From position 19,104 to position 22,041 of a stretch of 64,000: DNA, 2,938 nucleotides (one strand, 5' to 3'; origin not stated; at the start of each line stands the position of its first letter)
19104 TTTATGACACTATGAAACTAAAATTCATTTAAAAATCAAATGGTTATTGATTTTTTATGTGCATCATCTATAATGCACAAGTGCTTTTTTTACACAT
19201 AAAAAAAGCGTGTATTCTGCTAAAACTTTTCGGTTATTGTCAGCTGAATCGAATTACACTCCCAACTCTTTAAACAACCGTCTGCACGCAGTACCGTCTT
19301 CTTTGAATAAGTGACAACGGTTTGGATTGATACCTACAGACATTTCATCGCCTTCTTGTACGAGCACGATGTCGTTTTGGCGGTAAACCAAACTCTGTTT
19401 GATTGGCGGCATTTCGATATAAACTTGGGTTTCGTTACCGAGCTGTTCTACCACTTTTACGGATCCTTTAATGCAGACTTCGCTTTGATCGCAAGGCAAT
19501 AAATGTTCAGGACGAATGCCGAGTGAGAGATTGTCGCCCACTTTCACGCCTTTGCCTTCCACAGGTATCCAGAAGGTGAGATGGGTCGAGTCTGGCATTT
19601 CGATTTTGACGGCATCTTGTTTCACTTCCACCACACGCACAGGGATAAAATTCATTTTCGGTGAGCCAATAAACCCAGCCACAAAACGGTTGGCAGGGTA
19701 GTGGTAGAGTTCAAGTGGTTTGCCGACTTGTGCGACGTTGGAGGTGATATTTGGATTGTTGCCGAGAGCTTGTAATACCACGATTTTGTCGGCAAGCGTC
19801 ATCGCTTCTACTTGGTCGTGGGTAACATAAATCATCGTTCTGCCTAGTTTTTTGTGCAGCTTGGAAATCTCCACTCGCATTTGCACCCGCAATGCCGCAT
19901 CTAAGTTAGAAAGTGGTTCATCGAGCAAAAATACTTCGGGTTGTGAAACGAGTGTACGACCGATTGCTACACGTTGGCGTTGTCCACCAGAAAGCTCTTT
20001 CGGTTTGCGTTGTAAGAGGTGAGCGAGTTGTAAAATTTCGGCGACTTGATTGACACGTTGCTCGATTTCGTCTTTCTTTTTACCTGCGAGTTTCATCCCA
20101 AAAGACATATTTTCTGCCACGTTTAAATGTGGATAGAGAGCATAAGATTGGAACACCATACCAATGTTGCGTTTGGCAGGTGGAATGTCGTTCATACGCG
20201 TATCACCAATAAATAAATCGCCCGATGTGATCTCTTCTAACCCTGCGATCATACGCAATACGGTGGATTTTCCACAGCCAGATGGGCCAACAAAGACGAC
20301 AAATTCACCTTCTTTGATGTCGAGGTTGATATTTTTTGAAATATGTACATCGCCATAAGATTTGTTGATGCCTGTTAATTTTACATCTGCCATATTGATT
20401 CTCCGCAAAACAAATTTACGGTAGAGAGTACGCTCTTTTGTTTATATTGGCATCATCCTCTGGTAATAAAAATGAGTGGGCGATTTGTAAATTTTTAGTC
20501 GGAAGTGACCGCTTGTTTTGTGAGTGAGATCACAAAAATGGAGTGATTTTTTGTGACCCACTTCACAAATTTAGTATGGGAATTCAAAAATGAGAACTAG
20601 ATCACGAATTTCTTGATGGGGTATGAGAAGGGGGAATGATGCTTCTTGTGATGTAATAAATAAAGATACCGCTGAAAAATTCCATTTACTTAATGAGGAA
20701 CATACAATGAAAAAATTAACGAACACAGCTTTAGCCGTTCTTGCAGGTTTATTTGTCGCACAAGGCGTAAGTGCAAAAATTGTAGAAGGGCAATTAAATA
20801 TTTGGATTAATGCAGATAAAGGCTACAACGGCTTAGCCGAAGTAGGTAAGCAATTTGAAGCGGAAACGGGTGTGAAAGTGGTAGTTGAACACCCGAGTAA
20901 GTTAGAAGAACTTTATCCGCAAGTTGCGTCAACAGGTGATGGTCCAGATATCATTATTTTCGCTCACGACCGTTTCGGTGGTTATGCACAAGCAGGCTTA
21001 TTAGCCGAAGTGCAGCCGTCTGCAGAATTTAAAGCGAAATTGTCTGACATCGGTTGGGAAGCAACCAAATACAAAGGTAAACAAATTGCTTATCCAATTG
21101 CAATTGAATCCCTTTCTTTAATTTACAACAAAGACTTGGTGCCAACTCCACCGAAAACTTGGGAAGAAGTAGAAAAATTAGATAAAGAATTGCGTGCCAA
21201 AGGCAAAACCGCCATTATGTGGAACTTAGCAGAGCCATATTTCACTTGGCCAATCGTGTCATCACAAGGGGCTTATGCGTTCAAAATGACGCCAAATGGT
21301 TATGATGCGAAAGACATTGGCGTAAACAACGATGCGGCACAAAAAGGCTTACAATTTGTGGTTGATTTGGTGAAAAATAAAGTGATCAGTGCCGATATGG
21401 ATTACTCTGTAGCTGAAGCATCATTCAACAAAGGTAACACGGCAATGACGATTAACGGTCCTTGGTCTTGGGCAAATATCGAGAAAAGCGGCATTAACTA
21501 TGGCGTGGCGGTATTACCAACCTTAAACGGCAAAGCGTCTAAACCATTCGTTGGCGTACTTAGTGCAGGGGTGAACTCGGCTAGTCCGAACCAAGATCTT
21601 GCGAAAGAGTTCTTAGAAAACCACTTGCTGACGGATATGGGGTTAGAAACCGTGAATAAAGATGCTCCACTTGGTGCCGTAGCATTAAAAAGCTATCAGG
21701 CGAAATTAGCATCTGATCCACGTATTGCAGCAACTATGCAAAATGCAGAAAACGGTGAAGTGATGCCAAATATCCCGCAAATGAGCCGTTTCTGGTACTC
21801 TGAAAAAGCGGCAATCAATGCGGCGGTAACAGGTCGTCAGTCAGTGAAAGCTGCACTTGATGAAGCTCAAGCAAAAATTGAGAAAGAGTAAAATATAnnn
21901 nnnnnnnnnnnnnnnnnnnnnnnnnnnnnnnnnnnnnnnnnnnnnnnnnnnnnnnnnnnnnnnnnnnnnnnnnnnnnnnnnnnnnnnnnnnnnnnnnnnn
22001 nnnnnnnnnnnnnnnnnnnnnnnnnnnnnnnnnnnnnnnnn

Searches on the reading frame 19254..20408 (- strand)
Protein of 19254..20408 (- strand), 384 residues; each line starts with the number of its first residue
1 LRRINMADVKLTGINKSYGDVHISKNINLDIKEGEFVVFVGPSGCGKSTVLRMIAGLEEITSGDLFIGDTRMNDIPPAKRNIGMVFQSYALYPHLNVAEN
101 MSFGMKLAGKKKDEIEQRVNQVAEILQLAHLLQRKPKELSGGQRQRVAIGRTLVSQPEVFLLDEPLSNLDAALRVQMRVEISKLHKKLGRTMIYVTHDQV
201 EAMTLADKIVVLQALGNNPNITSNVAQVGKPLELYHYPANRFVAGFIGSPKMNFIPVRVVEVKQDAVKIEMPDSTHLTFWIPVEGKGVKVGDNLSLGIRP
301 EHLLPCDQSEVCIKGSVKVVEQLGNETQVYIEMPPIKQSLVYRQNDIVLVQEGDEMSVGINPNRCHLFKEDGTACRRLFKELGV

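Call 97: search_protein_families(library=pfam, proteins=[window:19254-20408:-], max_evalue=1e-8)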
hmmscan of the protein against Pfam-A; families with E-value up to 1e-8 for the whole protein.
window:19254-20408:- (384 aa): 3 families
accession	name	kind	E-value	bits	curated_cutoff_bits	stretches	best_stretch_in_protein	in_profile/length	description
PF00005.33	ABC_tran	-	5e-36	124.8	25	1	25-166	2-136/137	ABC transporter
PF17912.7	OB_MalK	-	4.6e-12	47.1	27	1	248-303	1-53/53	MalK OB fold domain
PF08402.16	TOBE_2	-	1e-10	42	21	1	296-368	1-76/76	TOBE domain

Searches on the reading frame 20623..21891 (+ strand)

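Call 97: search_protein_families(library=pfam, proteins=[window:20623-21891:+], max_evalue=1e-8)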
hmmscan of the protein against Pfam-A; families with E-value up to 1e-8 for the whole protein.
window:20623-21891:+ (422 aa): 2 families
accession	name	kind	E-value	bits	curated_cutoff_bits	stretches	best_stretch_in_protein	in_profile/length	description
PF01547.30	SBP_bac_1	-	2.3e-39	136.6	26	1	71-332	10-298/307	Bacterial extracellular solute-binding protein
PF13416.11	SBP_bac_8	-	2.7e-33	116.4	27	1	75-368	3-277/279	Bacterial extracellular solute-binding protein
